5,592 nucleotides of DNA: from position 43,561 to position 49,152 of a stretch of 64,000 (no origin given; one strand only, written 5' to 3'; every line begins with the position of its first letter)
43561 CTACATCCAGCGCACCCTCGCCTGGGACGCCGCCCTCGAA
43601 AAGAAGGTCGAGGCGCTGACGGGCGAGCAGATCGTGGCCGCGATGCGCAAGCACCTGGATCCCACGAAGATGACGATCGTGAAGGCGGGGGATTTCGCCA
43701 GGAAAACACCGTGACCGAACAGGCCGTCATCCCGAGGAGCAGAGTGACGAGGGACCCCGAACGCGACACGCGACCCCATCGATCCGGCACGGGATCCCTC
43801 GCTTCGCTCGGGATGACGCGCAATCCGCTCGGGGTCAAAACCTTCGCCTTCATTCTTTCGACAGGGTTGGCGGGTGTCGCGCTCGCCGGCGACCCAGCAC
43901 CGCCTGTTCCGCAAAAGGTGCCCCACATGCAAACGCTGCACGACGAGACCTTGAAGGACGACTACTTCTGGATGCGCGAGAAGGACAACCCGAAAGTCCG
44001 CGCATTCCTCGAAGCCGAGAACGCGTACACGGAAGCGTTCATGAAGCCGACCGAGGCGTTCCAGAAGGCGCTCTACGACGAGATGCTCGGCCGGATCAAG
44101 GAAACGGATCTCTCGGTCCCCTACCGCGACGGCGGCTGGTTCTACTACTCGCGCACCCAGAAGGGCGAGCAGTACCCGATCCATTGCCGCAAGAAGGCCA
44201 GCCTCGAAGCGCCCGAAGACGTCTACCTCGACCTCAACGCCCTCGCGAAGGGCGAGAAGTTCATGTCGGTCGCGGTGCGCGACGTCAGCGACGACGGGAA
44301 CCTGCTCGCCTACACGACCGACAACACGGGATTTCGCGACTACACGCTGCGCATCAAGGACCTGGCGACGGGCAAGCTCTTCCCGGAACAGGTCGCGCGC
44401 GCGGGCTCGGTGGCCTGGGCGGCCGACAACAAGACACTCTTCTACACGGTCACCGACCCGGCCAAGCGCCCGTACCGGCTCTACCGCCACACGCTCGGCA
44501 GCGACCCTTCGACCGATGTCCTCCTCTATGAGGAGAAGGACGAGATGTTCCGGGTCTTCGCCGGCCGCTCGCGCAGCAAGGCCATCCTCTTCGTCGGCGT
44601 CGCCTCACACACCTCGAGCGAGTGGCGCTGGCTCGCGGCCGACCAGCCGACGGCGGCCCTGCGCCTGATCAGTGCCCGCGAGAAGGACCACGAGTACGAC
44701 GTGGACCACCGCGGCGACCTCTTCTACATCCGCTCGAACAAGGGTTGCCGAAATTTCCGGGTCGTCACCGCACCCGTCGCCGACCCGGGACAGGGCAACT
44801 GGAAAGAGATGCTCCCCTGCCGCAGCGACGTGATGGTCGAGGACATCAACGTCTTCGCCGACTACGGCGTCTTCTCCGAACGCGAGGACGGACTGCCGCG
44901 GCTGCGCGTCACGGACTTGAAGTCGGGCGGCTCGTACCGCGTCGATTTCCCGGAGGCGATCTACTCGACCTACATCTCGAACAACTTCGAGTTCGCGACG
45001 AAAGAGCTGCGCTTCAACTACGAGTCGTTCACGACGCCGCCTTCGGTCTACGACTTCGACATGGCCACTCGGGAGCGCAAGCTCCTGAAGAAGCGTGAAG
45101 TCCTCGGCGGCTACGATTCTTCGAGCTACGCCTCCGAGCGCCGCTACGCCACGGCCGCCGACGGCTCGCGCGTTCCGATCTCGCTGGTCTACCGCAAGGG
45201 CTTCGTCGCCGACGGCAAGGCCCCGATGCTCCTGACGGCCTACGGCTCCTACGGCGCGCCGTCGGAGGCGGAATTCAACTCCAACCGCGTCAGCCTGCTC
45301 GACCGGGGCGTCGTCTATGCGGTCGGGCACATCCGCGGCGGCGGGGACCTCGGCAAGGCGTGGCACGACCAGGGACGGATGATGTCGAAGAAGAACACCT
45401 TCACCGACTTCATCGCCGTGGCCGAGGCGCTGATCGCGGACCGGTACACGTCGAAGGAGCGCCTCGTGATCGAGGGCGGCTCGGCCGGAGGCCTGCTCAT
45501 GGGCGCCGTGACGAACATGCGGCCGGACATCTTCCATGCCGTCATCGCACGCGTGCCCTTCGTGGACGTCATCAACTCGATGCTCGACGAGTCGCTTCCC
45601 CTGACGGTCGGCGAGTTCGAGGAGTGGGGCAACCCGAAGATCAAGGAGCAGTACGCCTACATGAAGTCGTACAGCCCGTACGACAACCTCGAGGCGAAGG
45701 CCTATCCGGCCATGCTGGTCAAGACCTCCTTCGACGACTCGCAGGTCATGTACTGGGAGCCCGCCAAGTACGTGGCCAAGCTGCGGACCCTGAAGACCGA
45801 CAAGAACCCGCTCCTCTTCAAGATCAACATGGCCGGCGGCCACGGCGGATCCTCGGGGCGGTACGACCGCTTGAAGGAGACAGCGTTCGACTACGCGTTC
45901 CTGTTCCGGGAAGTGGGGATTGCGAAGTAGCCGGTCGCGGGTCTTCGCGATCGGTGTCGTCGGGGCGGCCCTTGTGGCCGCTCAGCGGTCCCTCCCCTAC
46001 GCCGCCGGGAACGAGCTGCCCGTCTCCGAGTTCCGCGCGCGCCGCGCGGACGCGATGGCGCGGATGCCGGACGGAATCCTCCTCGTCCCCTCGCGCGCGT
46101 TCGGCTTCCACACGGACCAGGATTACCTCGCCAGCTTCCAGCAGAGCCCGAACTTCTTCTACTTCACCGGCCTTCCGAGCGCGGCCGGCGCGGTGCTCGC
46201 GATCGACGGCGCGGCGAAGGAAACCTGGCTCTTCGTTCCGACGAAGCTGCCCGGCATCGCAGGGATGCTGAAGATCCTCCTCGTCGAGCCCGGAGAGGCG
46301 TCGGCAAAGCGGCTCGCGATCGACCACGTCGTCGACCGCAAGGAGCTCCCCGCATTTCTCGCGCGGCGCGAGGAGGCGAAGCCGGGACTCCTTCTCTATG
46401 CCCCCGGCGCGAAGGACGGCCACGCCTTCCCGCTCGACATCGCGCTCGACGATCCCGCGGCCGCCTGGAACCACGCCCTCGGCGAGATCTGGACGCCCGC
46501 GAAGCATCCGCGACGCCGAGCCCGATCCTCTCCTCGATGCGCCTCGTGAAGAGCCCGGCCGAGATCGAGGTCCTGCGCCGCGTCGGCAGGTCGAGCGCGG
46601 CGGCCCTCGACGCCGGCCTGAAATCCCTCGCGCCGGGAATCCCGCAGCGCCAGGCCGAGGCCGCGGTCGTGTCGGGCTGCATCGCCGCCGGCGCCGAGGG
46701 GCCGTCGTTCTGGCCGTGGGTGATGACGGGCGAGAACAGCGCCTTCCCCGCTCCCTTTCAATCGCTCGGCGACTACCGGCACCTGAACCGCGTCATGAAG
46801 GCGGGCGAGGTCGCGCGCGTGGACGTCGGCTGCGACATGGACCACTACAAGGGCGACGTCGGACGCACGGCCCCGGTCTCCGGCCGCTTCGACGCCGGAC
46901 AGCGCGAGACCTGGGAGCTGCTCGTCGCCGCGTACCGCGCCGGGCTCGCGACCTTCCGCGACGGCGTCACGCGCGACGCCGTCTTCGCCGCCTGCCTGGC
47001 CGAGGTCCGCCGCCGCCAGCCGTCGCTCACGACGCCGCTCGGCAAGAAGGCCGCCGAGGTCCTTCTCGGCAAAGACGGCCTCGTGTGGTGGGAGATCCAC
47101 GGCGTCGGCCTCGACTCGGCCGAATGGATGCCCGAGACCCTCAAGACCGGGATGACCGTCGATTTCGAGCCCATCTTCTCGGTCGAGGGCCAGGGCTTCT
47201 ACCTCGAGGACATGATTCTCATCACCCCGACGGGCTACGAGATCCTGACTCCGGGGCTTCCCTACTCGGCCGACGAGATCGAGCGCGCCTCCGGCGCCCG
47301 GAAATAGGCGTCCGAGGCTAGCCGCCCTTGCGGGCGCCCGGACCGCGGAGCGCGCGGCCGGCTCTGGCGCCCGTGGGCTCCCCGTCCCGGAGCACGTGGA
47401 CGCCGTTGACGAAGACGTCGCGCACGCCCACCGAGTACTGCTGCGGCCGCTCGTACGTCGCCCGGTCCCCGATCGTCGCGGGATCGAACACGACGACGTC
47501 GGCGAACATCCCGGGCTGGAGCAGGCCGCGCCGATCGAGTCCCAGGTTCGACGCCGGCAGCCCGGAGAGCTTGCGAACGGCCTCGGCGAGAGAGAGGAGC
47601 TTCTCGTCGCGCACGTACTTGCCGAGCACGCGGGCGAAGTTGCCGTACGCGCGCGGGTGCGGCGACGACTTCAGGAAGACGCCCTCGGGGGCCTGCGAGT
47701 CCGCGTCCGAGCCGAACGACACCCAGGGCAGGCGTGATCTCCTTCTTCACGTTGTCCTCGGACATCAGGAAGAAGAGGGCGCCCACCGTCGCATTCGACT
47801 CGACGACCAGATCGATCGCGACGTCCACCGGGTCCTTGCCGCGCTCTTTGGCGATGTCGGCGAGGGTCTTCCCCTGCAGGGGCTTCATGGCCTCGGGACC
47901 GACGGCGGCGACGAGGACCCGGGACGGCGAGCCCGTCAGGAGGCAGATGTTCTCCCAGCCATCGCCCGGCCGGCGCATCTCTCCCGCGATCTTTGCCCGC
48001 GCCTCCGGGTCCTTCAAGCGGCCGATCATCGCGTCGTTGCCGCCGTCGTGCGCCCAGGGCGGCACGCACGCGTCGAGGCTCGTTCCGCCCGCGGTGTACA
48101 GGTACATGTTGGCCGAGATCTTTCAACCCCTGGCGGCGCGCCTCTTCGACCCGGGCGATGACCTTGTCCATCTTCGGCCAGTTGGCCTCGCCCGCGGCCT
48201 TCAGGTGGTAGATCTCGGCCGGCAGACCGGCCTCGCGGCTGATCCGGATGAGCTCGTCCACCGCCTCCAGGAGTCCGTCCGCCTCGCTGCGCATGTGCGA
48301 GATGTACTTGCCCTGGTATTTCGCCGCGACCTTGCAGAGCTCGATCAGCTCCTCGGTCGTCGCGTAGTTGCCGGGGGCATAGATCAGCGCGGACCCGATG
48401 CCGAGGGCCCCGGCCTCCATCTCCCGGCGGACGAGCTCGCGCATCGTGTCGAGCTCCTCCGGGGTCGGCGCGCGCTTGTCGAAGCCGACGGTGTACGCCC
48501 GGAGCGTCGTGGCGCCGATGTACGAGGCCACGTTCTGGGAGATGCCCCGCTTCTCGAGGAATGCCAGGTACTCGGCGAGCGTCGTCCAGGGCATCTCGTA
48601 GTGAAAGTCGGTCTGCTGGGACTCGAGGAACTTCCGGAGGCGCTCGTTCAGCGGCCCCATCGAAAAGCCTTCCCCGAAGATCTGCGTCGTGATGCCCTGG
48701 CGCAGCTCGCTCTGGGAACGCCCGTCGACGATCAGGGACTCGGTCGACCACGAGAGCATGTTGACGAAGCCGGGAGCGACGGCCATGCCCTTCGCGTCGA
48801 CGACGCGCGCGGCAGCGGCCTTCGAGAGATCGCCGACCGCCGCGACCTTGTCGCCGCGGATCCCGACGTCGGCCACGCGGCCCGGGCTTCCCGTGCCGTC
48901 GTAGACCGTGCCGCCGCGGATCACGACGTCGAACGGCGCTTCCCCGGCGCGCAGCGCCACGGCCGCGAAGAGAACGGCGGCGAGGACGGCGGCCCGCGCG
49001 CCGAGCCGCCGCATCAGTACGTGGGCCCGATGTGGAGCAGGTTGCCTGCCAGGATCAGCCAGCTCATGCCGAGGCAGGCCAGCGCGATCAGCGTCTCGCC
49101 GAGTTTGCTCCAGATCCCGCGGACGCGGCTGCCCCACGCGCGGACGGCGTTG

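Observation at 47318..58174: Candidate regulated D-amino-acid / D-peptide utilisation locus: TonB receptor plus periplasmic D-specific hydrolases plus a cytoplasmic NSAR D-to-L pathway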

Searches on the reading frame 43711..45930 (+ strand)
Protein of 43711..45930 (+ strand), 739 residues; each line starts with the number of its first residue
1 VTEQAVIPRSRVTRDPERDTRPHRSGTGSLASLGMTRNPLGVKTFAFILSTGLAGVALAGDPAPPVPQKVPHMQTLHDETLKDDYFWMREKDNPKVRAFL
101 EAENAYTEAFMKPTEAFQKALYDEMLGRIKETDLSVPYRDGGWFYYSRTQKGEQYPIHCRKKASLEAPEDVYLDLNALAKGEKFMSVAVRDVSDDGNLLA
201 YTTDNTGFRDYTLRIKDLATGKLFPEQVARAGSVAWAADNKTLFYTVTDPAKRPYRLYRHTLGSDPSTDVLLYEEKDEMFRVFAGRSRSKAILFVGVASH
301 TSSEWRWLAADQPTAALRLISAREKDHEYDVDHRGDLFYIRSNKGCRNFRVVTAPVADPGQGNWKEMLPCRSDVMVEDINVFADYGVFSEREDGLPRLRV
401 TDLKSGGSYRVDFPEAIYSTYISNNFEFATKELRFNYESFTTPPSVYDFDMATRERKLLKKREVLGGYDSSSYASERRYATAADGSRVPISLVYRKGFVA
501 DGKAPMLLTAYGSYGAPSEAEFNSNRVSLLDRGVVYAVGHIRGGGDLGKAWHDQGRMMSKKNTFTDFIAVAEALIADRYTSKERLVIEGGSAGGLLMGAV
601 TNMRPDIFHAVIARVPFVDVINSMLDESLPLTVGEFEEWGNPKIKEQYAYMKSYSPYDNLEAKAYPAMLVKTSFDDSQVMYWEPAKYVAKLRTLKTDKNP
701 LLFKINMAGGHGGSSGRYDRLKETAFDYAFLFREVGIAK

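Call 53: search_protein_families(library=pfam, proteins=[window:43711-45930:+], max_evalue=0.001)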
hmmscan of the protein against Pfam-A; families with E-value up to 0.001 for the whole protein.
window:43711-45930:+ (739 aa): 3 families
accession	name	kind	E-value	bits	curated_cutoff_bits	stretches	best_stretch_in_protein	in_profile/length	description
PF02897.21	Peptidase_S9_N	-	3.9e-117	392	24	1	64-462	1-414/414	Prolyl oligopeptidase, N-terminal beta-propeller domain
PF00326.27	Peptidase_S9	-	4.3e-65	219.6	22.6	1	522-736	3-211/213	Prolyl oligopeptidase family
PF05448.18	AXE1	-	0.00083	18.6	21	0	560-618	153-210/321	Acetyl xylan esterase (AXE1)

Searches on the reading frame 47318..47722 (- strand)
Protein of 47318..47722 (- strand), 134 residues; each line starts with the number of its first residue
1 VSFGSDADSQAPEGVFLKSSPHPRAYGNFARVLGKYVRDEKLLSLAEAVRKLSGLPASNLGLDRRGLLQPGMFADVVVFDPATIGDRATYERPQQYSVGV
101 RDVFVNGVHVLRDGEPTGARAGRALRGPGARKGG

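Call 8: search_protein_families(library=pfam, proteins=[window:47318-47722:-], max_evalue=0.01)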
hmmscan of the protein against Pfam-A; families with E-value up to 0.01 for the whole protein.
window:47318-47722:- (134 aa): 2 families
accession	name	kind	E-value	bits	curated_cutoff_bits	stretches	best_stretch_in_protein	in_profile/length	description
PF07969.17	Amidohydro_3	-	3.5e-13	50.3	29.7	1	20-110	381-471/472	Amidohydrolase family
PF01979.26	Amidohydro_1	-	5.9e-05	22.9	25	1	35-108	275-343/345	Amidohydrolase family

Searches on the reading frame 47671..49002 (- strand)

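Call 8: search_protein_families(library=pfam, proteins=[window:47671-49002:-], max_evalue=0.01)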
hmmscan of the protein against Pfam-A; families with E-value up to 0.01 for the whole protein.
window:47671-49002:- (443 aa): 1 family
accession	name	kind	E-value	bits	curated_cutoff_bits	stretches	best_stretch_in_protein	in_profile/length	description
PF07969.17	Amidohydro_3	-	3.1e-05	24.1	29.7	0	137-269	71-207/472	Amidohydrolase family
